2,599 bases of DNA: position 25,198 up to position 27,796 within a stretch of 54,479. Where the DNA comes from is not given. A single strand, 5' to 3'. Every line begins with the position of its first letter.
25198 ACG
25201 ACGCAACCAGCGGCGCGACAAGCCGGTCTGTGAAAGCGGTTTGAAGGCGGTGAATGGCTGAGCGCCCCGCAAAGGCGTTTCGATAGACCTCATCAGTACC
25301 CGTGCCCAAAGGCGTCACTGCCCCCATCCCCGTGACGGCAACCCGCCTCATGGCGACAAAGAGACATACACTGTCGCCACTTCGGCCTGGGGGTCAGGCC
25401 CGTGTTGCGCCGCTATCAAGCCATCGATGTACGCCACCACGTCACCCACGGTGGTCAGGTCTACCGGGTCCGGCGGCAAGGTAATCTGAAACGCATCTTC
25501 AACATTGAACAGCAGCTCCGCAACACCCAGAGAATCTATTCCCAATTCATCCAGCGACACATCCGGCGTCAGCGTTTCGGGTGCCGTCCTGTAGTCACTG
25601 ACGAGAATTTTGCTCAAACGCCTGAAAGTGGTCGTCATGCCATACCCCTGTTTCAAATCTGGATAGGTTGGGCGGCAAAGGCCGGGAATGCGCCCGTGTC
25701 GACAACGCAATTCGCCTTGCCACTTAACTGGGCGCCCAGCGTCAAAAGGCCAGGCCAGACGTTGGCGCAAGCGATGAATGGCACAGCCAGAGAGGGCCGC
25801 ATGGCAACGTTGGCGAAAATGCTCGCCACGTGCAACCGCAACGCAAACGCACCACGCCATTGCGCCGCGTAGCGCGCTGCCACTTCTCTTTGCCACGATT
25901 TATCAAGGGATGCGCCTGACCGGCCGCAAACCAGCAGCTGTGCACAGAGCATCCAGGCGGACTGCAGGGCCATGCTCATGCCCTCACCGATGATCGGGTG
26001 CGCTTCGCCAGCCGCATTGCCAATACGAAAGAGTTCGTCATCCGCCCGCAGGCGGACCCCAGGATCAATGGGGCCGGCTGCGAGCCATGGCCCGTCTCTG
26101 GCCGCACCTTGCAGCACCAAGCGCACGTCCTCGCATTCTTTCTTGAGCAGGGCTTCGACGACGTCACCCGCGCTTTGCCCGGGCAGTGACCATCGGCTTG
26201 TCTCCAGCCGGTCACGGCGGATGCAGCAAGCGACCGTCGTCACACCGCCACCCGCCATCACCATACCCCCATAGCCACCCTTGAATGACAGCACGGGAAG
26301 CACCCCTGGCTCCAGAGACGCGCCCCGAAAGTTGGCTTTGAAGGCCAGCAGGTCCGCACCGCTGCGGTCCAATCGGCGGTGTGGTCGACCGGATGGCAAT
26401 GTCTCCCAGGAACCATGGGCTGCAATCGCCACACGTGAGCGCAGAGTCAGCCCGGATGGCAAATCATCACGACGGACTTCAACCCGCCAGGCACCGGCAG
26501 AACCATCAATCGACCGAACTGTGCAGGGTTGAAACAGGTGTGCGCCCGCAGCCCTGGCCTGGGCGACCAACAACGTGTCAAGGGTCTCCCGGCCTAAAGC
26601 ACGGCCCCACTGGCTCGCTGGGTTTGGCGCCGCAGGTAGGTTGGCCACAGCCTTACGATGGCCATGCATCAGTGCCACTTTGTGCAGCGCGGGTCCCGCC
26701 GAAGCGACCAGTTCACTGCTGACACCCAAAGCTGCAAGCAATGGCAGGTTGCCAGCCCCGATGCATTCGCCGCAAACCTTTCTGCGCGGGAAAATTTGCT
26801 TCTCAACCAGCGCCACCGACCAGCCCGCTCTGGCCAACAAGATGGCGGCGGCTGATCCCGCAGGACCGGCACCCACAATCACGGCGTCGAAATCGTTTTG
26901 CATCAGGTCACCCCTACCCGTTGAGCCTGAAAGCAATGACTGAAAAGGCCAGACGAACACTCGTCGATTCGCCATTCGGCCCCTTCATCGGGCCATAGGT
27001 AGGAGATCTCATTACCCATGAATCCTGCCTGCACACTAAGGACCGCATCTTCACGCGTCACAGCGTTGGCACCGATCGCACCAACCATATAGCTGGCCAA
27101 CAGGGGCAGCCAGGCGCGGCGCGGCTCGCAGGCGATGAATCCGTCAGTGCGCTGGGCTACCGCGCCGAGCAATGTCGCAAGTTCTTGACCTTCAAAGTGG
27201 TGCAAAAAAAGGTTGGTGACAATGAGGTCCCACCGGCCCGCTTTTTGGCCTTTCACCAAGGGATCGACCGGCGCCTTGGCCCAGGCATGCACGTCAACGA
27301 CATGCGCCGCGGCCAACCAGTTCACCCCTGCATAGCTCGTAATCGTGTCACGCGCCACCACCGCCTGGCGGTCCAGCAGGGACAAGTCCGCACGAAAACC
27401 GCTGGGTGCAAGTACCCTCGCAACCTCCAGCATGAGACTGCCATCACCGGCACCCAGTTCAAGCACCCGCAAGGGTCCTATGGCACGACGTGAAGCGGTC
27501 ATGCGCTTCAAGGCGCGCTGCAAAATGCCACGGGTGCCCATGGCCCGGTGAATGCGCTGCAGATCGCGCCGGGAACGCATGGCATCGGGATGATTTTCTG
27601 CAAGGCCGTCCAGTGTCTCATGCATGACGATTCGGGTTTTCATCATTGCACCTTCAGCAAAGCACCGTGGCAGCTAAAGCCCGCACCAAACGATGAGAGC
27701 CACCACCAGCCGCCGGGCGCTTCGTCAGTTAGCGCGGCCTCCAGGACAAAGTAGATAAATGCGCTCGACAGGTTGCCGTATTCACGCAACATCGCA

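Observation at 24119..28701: Translationally coupled type III PKS operon carrying its own ACP and KAS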

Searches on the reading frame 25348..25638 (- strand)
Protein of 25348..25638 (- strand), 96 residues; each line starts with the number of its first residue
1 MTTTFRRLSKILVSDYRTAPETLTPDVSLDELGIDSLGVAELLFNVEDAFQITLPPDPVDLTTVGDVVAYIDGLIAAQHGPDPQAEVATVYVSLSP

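Call 5: search_protein_families(library=pfam, proteins=[window:25348-25638:-])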
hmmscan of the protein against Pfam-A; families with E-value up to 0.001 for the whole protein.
window:25348-25638:- (96 aa): 1 family
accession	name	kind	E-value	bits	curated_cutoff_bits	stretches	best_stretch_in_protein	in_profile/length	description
PF00550.31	PP-binding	-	3.1e-12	47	20.8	1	7-71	2-67/67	Phosphopantetheine attachment site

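Call 6: search_protein_families(library=ncbifam, proteins=[window:25348-25638:-])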
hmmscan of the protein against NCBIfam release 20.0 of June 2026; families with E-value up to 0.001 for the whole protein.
window:25348-25638:- (96 aa): 11 families
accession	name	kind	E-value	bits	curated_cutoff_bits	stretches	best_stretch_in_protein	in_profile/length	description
NF002150.0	PRK00982.1-4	subfamily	4.5e-13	49.2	66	1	4-72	6-76/80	acyl carrier protein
NF002148.0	PRK00982.1-2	subfamily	1e-10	41.3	71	1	3-72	4-75/79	acyl carrier protein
TIGR00517.1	acyl_carrier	equivalog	2.2e-10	40.3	70.45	1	2-72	2-74/77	acyl carrier protein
NF002151.0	PRK00982.1-5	equivalog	3.3e-10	40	92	1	1-72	1-74/78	acyl carrier protein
NF002147.0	PRK00982.1-1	equivalog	3e-09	36.6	84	1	19-73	23-79/83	acyl carrier protein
NF009104.0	PRK12449.1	equivalog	4.4e-09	36.2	70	1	4-71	6-75/80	acyl carrier protein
NF040636.1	AcpM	exception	1.3e-08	34.7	146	1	24-78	26-82/93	meromycolate extension acyl carrier protein AcpM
NF058660.1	cispen_ACP_AmcB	equivalog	5.2e-08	33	80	1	7-74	5-78/80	cispentacin biosynthesis acyl carrier protein AmcB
NF002149.0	PRK00982.1-3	equivalog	4.3e-07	29.8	106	1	3-72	3-74/78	acyl carrier protein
NF005079.0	PRK06508.1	equivalog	1.7e-06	28.3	83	1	1-55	1-56/93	acyl carrier protein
NF003757.0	PRK05350.1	equivalog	0.00019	21.5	65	1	3-77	6-82/83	acyl carrier protein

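Call 78: search_solved_structures(query=window:25348-25638:-, max_evalue=0.01, show_alignments=1)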
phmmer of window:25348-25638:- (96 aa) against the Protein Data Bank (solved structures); distinct sequences matched with E-value up to 0.01: 74 (the best 60 are shown).
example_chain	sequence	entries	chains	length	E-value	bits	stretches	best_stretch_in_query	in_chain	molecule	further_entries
7bvc_P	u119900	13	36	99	3.2e-08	36.8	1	12-81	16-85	Meromycolate extension acyl carrier protein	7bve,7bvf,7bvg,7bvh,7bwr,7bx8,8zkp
1klp_A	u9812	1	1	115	4.8e-08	36.3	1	17-75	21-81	MEROMYCOLATE EXTENSION ACYL CARRIER PROTEIN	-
9s2u_I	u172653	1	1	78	8.5e-08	35.5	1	11-72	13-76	Meromycolate extension acyl carrier protein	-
9rgb_G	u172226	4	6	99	1.3e-07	34.9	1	12-81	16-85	Meromycolate extension acyl carrier protein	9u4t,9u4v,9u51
2ehs_A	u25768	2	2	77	2e-07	34.3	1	7-72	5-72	Acyl carrier protein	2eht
2n57_A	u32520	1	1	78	2.1e-07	34.3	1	1-73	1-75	Acyl carrier protein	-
4dxe_H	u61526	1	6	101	2.2e-07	34.2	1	5-74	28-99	Acyl carrier protein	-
9rfu_G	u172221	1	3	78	3.5e-07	33.5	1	11-72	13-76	Meromycolate extension acyl carrier protein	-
7ar9_T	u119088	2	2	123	5e-07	33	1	16-71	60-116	SDAP1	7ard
2kw2_A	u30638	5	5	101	1.4e-06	31.6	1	1-57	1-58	Specialized acyl carrier protein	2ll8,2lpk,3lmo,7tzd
2x2b_A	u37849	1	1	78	3.2e-06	30.5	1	1-72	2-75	ACYL CARRIER PROTEIN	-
8jfg_G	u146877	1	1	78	3.2e-06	30.5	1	7-72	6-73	Acyl carrier protein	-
8jfn_B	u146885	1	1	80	3.2e-06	30.4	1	8-72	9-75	Acyl carrier protein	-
8jfh_E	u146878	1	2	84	3.5e-06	30.3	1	5-72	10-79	Acyl carrier protein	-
4zjb_G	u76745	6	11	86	3.7e-06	30.3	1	5-72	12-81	Acyl carrier protein | Acyl carrier protein,Acyl carrier protein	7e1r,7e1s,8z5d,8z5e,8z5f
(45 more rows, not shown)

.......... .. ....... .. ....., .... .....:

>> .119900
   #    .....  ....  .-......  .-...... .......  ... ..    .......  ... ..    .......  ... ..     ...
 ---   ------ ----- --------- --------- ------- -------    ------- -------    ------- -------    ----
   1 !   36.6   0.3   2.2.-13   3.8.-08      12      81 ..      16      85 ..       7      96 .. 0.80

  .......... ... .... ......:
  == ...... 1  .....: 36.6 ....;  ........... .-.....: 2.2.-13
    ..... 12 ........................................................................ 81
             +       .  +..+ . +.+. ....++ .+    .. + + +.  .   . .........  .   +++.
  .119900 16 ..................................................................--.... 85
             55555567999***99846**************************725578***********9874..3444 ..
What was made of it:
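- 25348..25638 (-): Stand-alone acyl carrier protein, 96 aa, with the phosphopantetheine Ser36 in GIDSLG. It has a C-terminal extension relative to AcpP. Its start lies 14 nt after the FAD stop. The best PDB matches are AcpM, the specialised ACP 2kw2 and NodF, all ahead of E. coli AcpP (call 78).
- Closest known: NodF/NodE and AcpXL/FabF-XL. Same: NodF and the specialised ACP 2kw2 are among the ACP's best PDB matches (call 78).
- Its best matches are the long-chain carriers AcpM, 2kw2 and NodF (calls 6, 78). The ACP resembles long-chain carriers (call 78).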

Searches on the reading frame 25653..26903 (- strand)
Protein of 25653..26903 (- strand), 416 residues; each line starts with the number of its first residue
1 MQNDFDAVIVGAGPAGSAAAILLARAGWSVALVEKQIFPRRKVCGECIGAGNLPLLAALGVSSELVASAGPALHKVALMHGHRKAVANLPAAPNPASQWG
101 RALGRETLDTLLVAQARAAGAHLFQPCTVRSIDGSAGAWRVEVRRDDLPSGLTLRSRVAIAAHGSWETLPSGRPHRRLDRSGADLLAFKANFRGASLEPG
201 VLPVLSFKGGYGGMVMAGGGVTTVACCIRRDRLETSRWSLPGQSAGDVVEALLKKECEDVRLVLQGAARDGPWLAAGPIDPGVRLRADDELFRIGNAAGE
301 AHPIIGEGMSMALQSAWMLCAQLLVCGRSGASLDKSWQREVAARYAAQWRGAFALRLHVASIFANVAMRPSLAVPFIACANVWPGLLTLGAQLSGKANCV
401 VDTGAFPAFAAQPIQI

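Call 5: search_protein_families(library=pfam, proteins=[window:25653-26903:-])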
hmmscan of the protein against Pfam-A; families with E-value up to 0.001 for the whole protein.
window:25653-26903:- (416 aa): 10 families
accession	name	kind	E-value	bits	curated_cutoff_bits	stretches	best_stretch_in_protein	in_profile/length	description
PF01494.25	FAD_binding_3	-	2.1e-15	57.3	22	1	5-326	2-321/349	FAD binding domain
PF01266.30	DAO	-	1.2e-10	41.9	27.9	1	6-37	1-33/353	FAD dependent oxidoreductase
PF12831.13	FAD_oxidored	-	3.2e-06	27.1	27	1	6-36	1-31/416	FAD dependent oxidoreductase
PF13450.12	NAD_binding_8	-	8.1e-06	26.5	21.9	1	9-36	1-28/68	NAD(P)-binding Rossmann-like domain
PF07992.20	Pyr_redox_2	-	1.3e-05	25.2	26.1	1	6-53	2-41/291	Pyridine nucleotide-disulphide oxidoreductase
PF00890.30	FAD_binding_2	-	2.2e-05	24.3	20.4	1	6-36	1-31/414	FAD binding domain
PF01134.28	GIDA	-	9.1e-05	22.1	22.1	1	6-36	1-31/391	Glucose inhibited division protein A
PF03486.20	HI0933_like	-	9.2e-05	22.4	50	1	6-50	2-46/244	HI0933-like protein Rossmann domain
PF04820.20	Trp_halogenase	-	0.00014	21.3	21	1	8-77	3-75/458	Tryptophan halogenase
PF05834.18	Lycopene_cycl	-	0.00084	19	23.4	0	6-41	1-41/380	Lycopene cyclase protein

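Call 6: search_protein_families(library=ncbifam, proteins=[window:25653-26903:-])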
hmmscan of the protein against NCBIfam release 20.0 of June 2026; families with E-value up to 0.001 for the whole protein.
window:25653-26903:- (416 aa): 65 families (the best 25 are shown)
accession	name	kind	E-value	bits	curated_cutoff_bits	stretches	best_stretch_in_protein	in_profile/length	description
TIGR02032.1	GG-red-SF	subfamily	2.6e-26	93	158.8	1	5-316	1-290/297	geranylgeranyl reductase family protein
NF049967.1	QhpG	equivalog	6.6e-22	78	240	1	8-320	2-283/423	flavin-dependent monooxygenase QhpG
NF005313.0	PRK06847.1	subfamily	5.6e-15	55.2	372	1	7-143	7-144/375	hypothetical protein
NF033113.0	halo_ClmS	equivalog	8.9e-15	54.2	900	1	7-321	5-319/570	chloramphenicol-biosynthetic FADH2-dependent halogenase CmlS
NF045655.1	MkRedMenJ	equivalog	1.2e-14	54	700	1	1-169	1-162/406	menaquinone reductase MenJ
TIGR01988.1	Ubi-OHases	subfamily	1.4e-12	47.2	224.65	1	6-165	1-163/387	ubiquinone biosynthesis hydroxylase, UbiH/UbiF/VisC/COQ6 family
TIGR02023.1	BchP-ChlP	subfamily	2e-11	43.5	343.3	1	6-144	2-129/388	geranylgeranyl diphosphate reductase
NF038171.1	maturase_LodB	equivalog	3e-11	43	400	1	6-163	1-157/361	lysine-epsilon-oxidase maturase LodB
TIGR01984.1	UbiH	equivalog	7.7e-11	41.4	392.2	1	6-168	1-163/382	2-octaprenyl-6-methoxyphenyl hydroxylase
NF004356.0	PRK05732.1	equivalog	3e-10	39.5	384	1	4-167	3-169/395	2-octaprenyl-6-methoxyphenyl hydroxylase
NF041080.1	DGGGPL_reductase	equivalog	5.2e-10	38.8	580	1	5-165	2-155/447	digeranylgeranylglycerophospholipid reductase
NF004832.0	PRK06184.1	subfamily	9.4e-10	37.8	476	1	2-136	4-142/506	hypothetical protein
NF038174.1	maturase_GoxB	equivalog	9.5e-10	38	400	1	6-148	2-141/358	glycine oxidase maturase GoxB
NF006448.0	PRK08773.1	equivalog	1e-09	37.6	614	1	4-169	6-171/393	UbiH/UbiF family hydroxylase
NF004834.1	PRK06185.1-3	subfamily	2.2e-09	36.6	500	1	5-89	8-93/420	FAD-dependent oxidoreductase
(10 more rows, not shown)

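Call 15: search_solved_structures(query=window:25653-26903:-, max_evalue=0.001)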
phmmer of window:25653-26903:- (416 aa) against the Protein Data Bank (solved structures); distinct sequences matched with E-value up to 0.001: 28.
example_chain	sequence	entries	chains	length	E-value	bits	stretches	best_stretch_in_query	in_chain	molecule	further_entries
7fco_A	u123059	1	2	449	9.4e-19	71.1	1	1-77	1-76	ChlB4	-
3i3l_A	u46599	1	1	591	4e-11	46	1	8-334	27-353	Alkylhalidase CmlS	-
8zop_A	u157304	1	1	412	4.8e-11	45.7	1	3-134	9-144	Halogenase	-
5buk_A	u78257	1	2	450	5.6e-11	45.5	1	1-69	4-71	FADH2-dependent halogenase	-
5dbj_E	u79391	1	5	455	2e-10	43.7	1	3-66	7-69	FADH2-dependent halogenase PltA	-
3e1t_A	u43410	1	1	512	3.4e-06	29.7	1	5-75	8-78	Halogenase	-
6fox_A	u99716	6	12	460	4.4e-06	29.4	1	6-133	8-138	Kynurenine 3-monooxygenase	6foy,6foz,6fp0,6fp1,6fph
5fn0_A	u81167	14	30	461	4.4e-06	29.4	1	6-133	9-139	KYNURENINE 3-MONOOXYGENASE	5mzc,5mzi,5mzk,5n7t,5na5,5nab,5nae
5x6p_A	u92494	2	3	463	4.5e-06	29.4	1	6-133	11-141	Kynurenine 3-monooxygenase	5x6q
5y66_A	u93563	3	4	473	4.5e-06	29.3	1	6-133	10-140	Kynurenine 3-monooxygenase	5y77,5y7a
6c6n_A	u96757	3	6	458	4.6e-06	29.3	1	2-103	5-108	Squalene monooxygenase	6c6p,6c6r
3nix_A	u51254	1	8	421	9e-06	28.4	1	4-48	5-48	Flavoprotein/dehydrogenase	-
6bz0_A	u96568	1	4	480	9.7e-06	28.3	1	2-62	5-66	Dihydrolipoyl dehydrogenase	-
6sw2_A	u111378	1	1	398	1.5e-05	27.7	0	3-81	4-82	Probable FAD-dependent monooxygenase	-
2x3n_A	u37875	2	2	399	1.5e-05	27.6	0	3-81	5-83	PROBABLE FAD-DEPENDENT MONOOXYGENASE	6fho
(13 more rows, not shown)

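Call 35: find_homologous_proteins(query=window:25653-26903:-)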
Query window:25653-26903:- (416 aa): 6466 proteins with E <= 0.001 among 8000 candidates; the best 120 are listed.
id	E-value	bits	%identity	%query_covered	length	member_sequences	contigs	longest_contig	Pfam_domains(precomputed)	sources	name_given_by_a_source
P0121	1.8e-270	915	100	100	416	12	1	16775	PF01266.31,PF13450.13,PF00890.31,PF07992.21,PF01494.26,PF12831.14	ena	-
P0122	4.9e-168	578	68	99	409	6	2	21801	PF01266.31,PF13450.13,PF07992.21,PF04820.21,PF01494.26,PF12831.14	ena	-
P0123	1.0e-167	577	67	100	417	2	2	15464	PF01266.31,PF13450.13,PF07992.21,PF01494.26,PF12831.14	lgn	-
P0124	2.1e-165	569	66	97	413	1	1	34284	PF01266.31,PF13450.13,PF00890.31,PF01494.26,PF12831.14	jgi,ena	-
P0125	6.5e-165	567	67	97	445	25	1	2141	PF01266.31,PF13450.13,PF04820.21,PF01494.26,PF12831.14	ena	-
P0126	7.7e-165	567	67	96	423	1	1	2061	PF01266.31,PF13450.13,PF01494.26,PF12831.14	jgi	-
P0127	1.2e-164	567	66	100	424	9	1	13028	PF01266.31,PF13450.13,PF07992.21,PF01494.26,PF12831.14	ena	-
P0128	1.3e-164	567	67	97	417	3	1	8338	PF01266.31,PF13450.13,PF00890.31,PF07992.21,PF03486.21,PF05834.19,PF01494.26,PF12831.14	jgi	-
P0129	2.1e-164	566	66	100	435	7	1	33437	PF01266.31,PF13450.13,PF00890.31,PF07992.21,PF04820.21,PF01494.26,PF12831.14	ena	-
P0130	1.2e-163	563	66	97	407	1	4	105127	PF01266.31,PF13450.13,PF00890.31,PF01494.26,PF12831.14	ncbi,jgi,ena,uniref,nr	ncbi:NAD(P)/FAD-dependent oxidoreductase [Rhodoferax sp. UBA5149]|uniref:NAD(P)/FAD-dependent oxidor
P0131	3.7e-163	562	65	97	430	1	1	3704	PF01266.31,PF13450.13,PF00890.31,PF07992.21,PF01494.26,PF12831.14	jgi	jgi:flavin-dependent dehydrogenase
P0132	1.2e-162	560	66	97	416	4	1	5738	PF01266.31,PF13450.13,PF01494.26,PF12831.14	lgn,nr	nr:FAD-dependent monooxygenase [Rhodoferax sp.]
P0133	1.4e-162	560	65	100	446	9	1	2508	PF01266.31,PF13450.13,PF07992.21,PF01494.26,PF12831.14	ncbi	-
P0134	2.6e-162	559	64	100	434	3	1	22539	PF01266.31,PF13450.13,PF00890.31,PF07992.21,PF03486.21,PF01494.26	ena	-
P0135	2.8e-162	559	66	96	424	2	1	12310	PF01266.31,PF13450.13,PF00890.31,PF07992.21,PF03486.21,PF04820.21,PF05834.19,PF01494.26,PF12831.14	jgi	jgi:flavin-dependent dehydrogenase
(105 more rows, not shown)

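Call 44: predict_structure(alignment_id=A1)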
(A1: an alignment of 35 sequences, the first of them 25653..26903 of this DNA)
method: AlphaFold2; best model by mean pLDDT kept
length: 416 residues; sequences in the alignment: 35
mean_pLDDT: 81.9   pTM: 0.87
mean pLDDT of the five models: 81.9, 80.9, 79.8, 79.2, 64.1
residues with pLDDT >= 90: 153; 70-90: 194; 50-70: 43; < 50: 26
segments of 3 or more residues with pLDDT < 50: 165-168, 297-306, 407-416
pLDDT, mean of each block of 10 residues (from residue 1): 89 91 94 89 72 87 84 90 91 84 85 95 91 89 81 92 59 52 86 91 91 86 90 93 93 93 94 81 66 65 49 87 70 75 87 80 85 92 87 74 55 31
secondary structure, 60 per line:
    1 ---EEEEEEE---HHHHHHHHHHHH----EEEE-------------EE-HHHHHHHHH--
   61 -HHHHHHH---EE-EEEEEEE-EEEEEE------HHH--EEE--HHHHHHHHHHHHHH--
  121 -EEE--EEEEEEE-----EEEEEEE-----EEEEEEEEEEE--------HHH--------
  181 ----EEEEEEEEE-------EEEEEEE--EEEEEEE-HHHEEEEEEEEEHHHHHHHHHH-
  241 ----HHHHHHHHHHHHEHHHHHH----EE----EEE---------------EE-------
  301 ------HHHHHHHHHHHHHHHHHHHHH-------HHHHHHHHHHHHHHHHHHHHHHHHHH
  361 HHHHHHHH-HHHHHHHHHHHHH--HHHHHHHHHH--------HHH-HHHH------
elements in order: E4-10 H14-25 E30-33 H50-58 H62-68 E75-81 E83-88 E100-102 H105-118 E122-124 E127-133 E139-145 E151-161 E185-193 E201-207 E210-216 E221-229 H230-239 H245-256 H258-263 E274-276 H307-327 H335-368 H370-382 H385-394 H407-410

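Call 47: fold_search(model_id=the predicted structure, library=pdb)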
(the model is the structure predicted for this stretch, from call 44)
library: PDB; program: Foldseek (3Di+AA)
matches with E <= 10: 1939; with E <= 0.001: 1311
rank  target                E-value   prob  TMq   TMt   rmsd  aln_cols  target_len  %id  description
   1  7fco_B                6.2e-23  1.00  0.75  0.73   6.2       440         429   22  ChlB4 Halogenase (released 2022-03-16)
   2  7fco_A                7.9e-23  1.00  0.70  0.68  10.4       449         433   23  ChlB4 Halogenase (released 2022-03-16)
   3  8zop                  1.5e-22  1.00  0.77  0.78   5.0       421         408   19  Structure of FasV in complex with FAD (released 2025-04-02)
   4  3oz2                  2.7e-22  1.00  0.69  0.72   8.1       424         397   17  Crystal structure of a geranylgeranyl bacteriochlorophyll reductase-like (Ta0516) from Thermoplasma acidophilum at 1.60  (released 2010-10-27)
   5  8gu0_A                9.0e-22  1.00  0.71  0.66   6.5       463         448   18  Crystal structure of a fungal halogenase RadH (released 2023-07-26)
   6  3e1t                  1.5e-21  1.00  0.70  0.67   8.3       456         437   16  Structure and action of the myxobacterial chondrochloren halogenase CndH, a new variant of FAD-dependent halogenases (released 2009-02-24)
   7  5dbj_D                2.4e-21  1.00  0.67  0.65   7.2       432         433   17  Crystal structure of halogenase PltA (released 2015-10-07)
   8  8gu0_B                2.7e-21  1.00  0.70  0.65   7.1       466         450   19  Crystal structure of a fungal halogenase RadH (released 2023-07-26)
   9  3i3l                  3.0e-21  1.00  0.70  0.54   5.7       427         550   21  Crystal structure of CmlS, a flavin-dependent halogenase (released 2010-03-09)
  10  5dbj_A                3.2e-21  1.00  0.74  0.71   8.0       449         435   18  Crystal structure of halogenase PltA (released 2015-10-07)
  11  5dbj_C                8.2e-21  1.00  0.75  0.72   6.4       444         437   17  Crystal structure of halogenase PltA (released 2015-10-07)
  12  5buk_B                1.1e-20  1.00  0.70  0.69   7.3       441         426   18  Structure of flavin-dependent chlorinase Mpy16 (released 2016-03-09)
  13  5bva                  2.6e-20  1.00  0.73  0.76   6.0       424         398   18  Structure of flavin-dependent brominase Bmp2 (released 2016-03-09)
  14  4bjz                  3.1e-20  1.00  0.69  0.72   4.5       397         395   18  Crystal structure of 3-hydroxybenzoate 6-hydroxylase uncovers lipid- assisted flavoprotein strategy for regioselective a (released 2013-07-24)
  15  5bul                  5.5e-20  1.00  0.69  0.72   6.9       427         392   17  Structure of flavin-dependent brominase Bmp2 triple mutant Y302S F306V A345W (released 2016-03-09)
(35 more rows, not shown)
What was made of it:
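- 25653..26903 (-): FAD-dependent oxidoreductase, 416 aa, with the GGR / flavin-halogenase / group-A monooxygenase fold. GAGPAG, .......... (a CxxC), GGYGGMV and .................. are invariant or nearly so. Foldseek's top hits are ChlB4, FasV, GGR 3oz2, RadH and CndH, at 15–23 % identity (calls 44, 47).
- On Flavin-dependent halogenase: The fold is closest to ChlB4, FasV, RadH and CndH (call 47).
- On Geranylgeranyl reductase family (TIGR02032): GGR 3oz2 ranks fourth in the Foldseek list (call 47).
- Closest known: srsABC. Different: The window flavoenzyme is of GGR/halogenase fold (calls 6, 47).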

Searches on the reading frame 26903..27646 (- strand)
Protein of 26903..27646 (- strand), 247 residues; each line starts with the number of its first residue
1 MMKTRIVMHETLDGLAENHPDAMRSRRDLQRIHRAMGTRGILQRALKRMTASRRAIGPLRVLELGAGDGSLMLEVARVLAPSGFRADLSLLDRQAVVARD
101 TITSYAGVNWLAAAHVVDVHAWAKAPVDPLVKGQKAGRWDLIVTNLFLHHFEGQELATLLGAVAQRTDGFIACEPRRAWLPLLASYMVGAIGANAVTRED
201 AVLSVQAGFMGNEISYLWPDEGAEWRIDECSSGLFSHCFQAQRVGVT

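Call 5: search_protein_families(library=pfam, proteins=[window:26903-27646:-])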
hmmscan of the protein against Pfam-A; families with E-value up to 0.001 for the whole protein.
window:26903-27646:- (247 aa): 1 family
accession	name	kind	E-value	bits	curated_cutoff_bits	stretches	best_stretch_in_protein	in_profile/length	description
PF13489.12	Methyltransf_23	-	3.4e-06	27.3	27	1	44-165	11-106/164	Methyltransferase domain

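Call 6: search_protein_families(library=ncbifam, proteins=[window:26903-27646:-])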
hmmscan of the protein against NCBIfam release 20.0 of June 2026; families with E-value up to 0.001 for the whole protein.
window:26903-27646:- (247 aa): 1 family
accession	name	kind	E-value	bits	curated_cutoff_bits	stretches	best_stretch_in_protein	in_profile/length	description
NF004851.0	PRK06202.1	equivalog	2e-14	53.6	243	1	21-229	26-219/237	hypothetical protein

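Call 16: search_solved_structures(query=window:26903-27646:-, max_evalue=0.1)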
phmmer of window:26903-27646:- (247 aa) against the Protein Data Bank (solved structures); distinct sequences matched with E-value up to 0.1: 0.
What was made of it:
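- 26903..27646 (-): Class I SAM-dependent methyltransferase, 247 aa (246 aa from the second ATG). SAM motif I is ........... It overlaps the PKS stop in an ATGA. There is no PDB sequence relative (call 16).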
